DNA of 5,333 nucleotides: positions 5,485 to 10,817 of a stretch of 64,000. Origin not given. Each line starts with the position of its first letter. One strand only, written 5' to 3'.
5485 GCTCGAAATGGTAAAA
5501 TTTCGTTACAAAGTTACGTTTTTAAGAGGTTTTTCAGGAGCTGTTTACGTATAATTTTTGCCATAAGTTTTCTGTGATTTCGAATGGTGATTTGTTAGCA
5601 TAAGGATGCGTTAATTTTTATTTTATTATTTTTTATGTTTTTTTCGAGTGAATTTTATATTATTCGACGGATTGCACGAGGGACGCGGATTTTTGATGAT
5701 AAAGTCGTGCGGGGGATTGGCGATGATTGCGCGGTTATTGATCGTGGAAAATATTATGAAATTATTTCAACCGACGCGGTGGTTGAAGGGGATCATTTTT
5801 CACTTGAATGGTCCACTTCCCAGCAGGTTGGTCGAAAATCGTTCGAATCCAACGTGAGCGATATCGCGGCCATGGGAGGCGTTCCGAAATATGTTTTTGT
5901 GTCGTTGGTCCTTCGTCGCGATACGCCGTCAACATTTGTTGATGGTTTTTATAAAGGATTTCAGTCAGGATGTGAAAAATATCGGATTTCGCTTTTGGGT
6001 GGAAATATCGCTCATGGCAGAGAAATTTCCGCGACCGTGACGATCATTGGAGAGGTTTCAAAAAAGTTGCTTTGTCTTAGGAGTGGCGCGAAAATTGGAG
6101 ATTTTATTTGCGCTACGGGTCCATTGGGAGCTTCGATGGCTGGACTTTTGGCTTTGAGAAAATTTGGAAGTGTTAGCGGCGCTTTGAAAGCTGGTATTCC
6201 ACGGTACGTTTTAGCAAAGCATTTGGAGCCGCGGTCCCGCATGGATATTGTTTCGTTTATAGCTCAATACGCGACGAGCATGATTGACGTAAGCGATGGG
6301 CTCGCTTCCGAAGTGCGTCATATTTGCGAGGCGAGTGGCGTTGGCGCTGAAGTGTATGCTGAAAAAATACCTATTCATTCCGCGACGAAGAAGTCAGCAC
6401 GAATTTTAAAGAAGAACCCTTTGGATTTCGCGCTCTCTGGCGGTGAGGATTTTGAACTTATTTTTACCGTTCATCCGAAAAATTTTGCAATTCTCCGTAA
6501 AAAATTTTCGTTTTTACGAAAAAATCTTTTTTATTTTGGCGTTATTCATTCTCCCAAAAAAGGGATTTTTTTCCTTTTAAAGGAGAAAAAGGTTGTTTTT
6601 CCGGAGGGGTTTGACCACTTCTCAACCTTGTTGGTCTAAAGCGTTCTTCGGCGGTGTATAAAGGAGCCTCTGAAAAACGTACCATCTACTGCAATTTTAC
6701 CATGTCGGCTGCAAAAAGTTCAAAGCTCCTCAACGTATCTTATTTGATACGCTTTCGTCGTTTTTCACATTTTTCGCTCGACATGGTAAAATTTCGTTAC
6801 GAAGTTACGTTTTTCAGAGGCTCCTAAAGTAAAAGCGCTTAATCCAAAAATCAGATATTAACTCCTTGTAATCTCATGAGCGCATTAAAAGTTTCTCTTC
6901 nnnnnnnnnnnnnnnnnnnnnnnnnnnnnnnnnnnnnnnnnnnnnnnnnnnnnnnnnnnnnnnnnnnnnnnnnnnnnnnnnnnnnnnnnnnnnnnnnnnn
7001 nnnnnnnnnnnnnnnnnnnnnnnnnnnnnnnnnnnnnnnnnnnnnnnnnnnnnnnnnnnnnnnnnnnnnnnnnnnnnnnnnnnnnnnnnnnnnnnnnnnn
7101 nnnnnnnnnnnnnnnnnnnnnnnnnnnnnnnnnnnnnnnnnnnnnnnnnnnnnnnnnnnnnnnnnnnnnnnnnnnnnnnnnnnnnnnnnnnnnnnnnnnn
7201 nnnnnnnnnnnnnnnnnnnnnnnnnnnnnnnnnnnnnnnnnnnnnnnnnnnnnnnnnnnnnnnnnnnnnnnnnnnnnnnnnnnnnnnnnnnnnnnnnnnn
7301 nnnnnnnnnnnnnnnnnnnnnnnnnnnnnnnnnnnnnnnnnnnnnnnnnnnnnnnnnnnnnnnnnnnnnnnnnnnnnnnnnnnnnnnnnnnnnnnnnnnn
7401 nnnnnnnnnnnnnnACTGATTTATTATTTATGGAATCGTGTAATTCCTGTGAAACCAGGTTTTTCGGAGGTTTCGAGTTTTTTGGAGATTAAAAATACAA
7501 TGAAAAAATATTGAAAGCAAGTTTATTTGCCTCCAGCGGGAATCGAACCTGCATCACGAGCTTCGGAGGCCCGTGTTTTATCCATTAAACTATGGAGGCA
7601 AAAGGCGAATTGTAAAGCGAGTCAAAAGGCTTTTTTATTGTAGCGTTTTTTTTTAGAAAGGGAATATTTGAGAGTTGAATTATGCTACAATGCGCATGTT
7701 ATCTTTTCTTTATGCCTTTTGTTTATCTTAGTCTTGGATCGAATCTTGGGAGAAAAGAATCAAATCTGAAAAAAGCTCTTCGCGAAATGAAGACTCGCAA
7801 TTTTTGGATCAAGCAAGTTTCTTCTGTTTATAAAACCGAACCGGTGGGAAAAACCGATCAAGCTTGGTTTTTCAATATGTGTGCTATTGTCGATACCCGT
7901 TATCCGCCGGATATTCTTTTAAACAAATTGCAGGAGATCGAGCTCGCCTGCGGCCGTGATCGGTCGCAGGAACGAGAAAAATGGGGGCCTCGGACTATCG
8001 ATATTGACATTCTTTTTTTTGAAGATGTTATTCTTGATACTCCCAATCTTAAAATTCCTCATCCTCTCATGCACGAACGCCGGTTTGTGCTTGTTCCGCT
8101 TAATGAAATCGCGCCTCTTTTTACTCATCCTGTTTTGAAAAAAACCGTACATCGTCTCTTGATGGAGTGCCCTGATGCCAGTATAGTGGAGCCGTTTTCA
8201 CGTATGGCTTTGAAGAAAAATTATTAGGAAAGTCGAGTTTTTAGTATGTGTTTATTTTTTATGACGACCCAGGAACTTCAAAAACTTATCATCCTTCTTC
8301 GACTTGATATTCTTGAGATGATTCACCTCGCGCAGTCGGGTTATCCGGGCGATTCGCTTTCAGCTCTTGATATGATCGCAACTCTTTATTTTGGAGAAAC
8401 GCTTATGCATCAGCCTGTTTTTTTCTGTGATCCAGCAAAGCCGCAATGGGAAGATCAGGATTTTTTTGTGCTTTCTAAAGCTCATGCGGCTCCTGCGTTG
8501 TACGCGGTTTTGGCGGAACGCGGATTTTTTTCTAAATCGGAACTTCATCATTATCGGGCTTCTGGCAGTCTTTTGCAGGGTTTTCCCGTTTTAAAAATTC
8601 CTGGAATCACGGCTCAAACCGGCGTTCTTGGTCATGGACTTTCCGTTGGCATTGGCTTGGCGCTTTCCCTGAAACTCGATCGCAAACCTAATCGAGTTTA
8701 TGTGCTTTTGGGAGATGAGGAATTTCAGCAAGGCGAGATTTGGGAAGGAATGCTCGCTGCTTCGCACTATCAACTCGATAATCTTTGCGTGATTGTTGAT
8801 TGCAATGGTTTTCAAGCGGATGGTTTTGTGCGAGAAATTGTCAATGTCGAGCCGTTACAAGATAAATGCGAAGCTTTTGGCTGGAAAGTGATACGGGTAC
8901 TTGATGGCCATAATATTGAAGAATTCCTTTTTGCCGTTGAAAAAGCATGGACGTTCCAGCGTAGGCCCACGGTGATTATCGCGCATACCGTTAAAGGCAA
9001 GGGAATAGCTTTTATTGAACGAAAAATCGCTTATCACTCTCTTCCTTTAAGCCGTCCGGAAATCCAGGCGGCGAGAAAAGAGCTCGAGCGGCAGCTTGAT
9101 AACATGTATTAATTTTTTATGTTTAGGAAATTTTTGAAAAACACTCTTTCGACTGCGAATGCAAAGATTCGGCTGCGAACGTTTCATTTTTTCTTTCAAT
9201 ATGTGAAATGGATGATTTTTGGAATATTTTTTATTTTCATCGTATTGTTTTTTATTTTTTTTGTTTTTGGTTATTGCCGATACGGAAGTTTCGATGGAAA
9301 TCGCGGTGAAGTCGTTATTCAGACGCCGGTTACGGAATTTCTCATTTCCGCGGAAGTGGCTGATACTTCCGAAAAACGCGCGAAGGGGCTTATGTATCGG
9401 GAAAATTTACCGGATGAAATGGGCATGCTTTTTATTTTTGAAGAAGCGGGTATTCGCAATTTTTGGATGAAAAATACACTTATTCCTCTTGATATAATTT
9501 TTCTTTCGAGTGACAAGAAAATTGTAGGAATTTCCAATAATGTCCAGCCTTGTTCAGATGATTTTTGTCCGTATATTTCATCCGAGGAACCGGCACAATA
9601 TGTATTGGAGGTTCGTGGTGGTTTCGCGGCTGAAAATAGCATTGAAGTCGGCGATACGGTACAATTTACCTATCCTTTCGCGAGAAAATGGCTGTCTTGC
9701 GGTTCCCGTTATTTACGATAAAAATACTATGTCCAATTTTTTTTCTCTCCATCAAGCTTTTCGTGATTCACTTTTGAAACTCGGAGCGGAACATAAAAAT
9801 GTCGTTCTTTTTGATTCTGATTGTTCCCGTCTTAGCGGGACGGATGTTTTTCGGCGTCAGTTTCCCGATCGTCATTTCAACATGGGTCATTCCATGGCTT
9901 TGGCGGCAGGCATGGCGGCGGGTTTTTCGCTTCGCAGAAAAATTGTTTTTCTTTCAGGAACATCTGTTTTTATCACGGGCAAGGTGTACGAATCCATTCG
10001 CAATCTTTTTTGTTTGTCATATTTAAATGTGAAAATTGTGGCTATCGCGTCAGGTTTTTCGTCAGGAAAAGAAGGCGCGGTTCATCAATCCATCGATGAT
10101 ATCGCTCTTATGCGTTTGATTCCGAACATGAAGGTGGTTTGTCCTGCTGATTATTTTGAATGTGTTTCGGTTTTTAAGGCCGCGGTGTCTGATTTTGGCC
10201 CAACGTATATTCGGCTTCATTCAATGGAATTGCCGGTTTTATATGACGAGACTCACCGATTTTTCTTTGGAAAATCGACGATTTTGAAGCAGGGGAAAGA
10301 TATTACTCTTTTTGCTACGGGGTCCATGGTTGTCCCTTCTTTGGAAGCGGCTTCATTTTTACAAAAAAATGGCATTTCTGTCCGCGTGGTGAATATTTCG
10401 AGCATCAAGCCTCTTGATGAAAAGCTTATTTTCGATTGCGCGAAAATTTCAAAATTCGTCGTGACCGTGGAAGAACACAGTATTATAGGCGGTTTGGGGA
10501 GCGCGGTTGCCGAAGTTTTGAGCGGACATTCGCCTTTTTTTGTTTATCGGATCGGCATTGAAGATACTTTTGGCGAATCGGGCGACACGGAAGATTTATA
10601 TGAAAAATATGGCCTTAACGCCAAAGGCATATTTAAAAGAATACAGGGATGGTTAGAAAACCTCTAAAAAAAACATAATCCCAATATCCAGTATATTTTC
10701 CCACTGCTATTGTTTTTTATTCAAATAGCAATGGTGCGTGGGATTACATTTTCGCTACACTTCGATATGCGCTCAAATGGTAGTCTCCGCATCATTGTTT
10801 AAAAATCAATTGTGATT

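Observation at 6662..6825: Family-1 palindromic interspersed element (about 164 bp) with compensatory changes in its terminal stem; at least 11 intergenic copies or fragments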

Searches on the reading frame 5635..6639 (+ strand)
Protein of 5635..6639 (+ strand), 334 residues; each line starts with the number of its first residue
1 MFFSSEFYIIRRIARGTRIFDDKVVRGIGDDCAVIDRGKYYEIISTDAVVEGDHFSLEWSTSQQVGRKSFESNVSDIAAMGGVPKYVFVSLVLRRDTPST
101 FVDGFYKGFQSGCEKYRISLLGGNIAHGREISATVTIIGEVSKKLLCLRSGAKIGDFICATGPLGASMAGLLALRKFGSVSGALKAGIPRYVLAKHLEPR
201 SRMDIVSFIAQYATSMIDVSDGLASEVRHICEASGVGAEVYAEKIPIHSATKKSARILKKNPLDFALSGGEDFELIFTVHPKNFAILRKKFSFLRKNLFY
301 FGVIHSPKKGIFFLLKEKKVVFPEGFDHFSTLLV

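Call 8: find_encoding_contigs(protein=window:5635-6639:+, flank=3000, max_places=6)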
Protein window:5635-6639:+ (334 aa): no gene with exactly this product is on record in the collection.
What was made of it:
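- Tried and rejected: Looking up the window's own contig through this protein found no record (call 8).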

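Call 9: search_protein_families(library=ncbifam, proteins=[window:5635-6639:+])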
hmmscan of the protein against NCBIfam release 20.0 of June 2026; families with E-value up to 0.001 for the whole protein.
window:5635-6639:+ (334 aa): 13 families
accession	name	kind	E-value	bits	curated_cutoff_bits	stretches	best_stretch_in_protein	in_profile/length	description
TIGR01379.1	thiL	equivalog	6.4e-90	301.4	184.15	1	6-329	2-320/320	thiamine-phosphate kinase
NF004351.0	PRK05731.1-4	equivalog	4.5e-62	210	324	1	6-283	16-285/321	thiamine-phosphate kinase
NF004353.0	PRK05731.2-2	equivalog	1.5e-60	204.9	301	1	20-331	13-304/311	thiamine-phosphate kinase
NF004350.0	PRK05731.1-1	equivalog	6.5e-58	196.2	441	1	4-331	3-324/325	thiamine-phosphate kinase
NF004354.0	PRK05731.2-3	equivalog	2.2e-44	151.9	204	1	26-302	14-257/273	thiamine-phosphate kinase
TIGR00476.1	selD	equivalog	6.6e-17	61.7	125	1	23-254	39-260/311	selenide, water dikinase SelD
TIGR03267.1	methan_mark_2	hypoth_equivalog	2.1e-12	46.8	365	1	19-248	34-249/323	methanogenesis marker 2 protein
TIGR02124.1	hypE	equivalog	2.4e-12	46.5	251.6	1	20-269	25-267/332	hydrogenase expression/formation protein HypE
TIGR04049.1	AIR_rel_sll0787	hypoth_equivalog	2.6e-10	39.9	321.3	1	27-158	41-164/318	sll0787 family AIR synthase-like protein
NF002098.0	PRK00943.1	equivalog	2.3e-07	30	299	1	29-250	49-260/347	selenide, water dikinase SelD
NF010705.0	PRK14105.1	equivalog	2.6e-07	29.8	291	1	23-169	41-182/345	selenide, water dikinase SelD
TIGR04050.1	MSMEG_0567_Cter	hypoth_equivalog_domain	1.8e-06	27.6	312.2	1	69-249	67-230/296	MSMEG_0567/sll0787 family protein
TIGR00878.1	purM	equivalog_domain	0.0001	21.6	236.35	1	28-176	36-193/332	phosphoribosylformylglycinamidine cyclo-ligase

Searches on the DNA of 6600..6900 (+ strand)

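Call 47: search_rna_families(source=window, start=6600, end=6900, threshold=evalue, max_evalue=10)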
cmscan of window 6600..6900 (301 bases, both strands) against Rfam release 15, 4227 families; matches with E-value up to 10: 3.
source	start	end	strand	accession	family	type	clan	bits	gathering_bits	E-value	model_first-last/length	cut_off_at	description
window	6659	6827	-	RF04174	MIR4208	Gene; miRNA;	-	27.2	140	0.03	1-191/191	no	MIR4208 microRNA precursor family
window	6809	6881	-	RF00318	snoZ175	Gene; snRNA; snoRNA; CD-box;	-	17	43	5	1-81/81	no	Small nucleolar RNA Z175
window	6697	6789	-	RF03519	mir-238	Gene; miRNA;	-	16.1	80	1.6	1-85/85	no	mir-238 microRNA precursor family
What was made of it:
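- On Any Rfam RNA family: The best hit on the element is 27 bits, against a threshold of 140 (call 47).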

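Call 82: search_dna_similar(query=window:6655-6832:+, collection=plasmids, mode=distant, max_evalue=0.001, max_rows=10)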
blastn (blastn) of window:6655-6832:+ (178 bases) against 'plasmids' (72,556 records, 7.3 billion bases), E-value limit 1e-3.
No match.

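Call 83: search_dna_similar(query=window:6655-6832:+, collection=phages, mode=distant, max_evalue=0.001, max_rows=10)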
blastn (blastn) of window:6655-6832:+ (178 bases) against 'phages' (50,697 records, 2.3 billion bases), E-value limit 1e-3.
No match.
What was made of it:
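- Tried and rejected: Annotated collections. blastn against the plasmid and phage collections found no match (calls 82, 83).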

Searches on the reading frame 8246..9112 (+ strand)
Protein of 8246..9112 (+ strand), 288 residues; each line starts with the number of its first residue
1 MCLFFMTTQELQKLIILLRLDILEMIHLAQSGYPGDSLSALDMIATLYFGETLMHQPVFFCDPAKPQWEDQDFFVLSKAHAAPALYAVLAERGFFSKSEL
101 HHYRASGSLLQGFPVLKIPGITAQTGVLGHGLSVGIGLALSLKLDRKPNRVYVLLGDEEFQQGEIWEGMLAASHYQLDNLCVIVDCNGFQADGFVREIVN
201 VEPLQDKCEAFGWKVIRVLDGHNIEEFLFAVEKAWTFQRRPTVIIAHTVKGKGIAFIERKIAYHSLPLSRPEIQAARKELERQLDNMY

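Call 69: search_protein_families(library=pfam, proteins=[window:8246-9112:+], max_evalue=0.00001)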
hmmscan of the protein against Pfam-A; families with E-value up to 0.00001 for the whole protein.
window:8246-9112:+ (288 aa): 1 family
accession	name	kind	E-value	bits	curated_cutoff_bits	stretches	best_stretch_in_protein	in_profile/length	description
PF00456.26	Transketolase_N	-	1.2e-40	140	22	1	14-280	5-275/334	Transketolase, thiamine diphosphate binding domain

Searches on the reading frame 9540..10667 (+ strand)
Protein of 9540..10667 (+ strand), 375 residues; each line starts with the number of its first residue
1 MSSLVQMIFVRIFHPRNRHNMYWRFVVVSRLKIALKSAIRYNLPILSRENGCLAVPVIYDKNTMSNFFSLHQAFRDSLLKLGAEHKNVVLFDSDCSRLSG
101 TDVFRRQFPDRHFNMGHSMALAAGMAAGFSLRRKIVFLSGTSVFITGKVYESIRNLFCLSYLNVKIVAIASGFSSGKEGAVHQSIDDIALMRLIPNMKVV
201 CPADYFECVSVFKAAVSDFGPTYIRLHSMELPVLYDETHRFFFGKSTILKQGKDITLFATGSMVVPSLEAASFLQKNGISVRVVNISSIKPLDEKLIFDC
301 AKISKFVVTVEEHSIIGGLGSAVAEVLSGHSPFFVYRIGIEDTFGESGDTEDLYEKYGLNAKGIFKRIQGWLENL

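Call 69: search_protein_families(library=pfam, proteins=[window:9540-10667:+], max_evalue=0.00001)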
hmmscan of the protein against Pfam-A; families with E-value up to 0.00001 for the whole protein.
window:9540-10667:+ (375 aa): 3 families
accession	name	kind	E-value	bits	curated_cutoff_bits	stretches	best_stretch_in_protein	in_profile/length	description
PF02780.25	Transketolase_C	-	1.5e-31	109.3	25.9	1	244-364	1-124/124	Transketolase, C-terminal domain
PF02779.29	Transket_pyr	-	2.8e-25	89.4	27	1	71-232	6-173/174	Transketolase, pyrimidine binding domain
PF22613.1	Transketolase_C_1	-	3.5e-09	37.3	27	1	251-359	10-112/113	Transketolase-like TK C-terminal domain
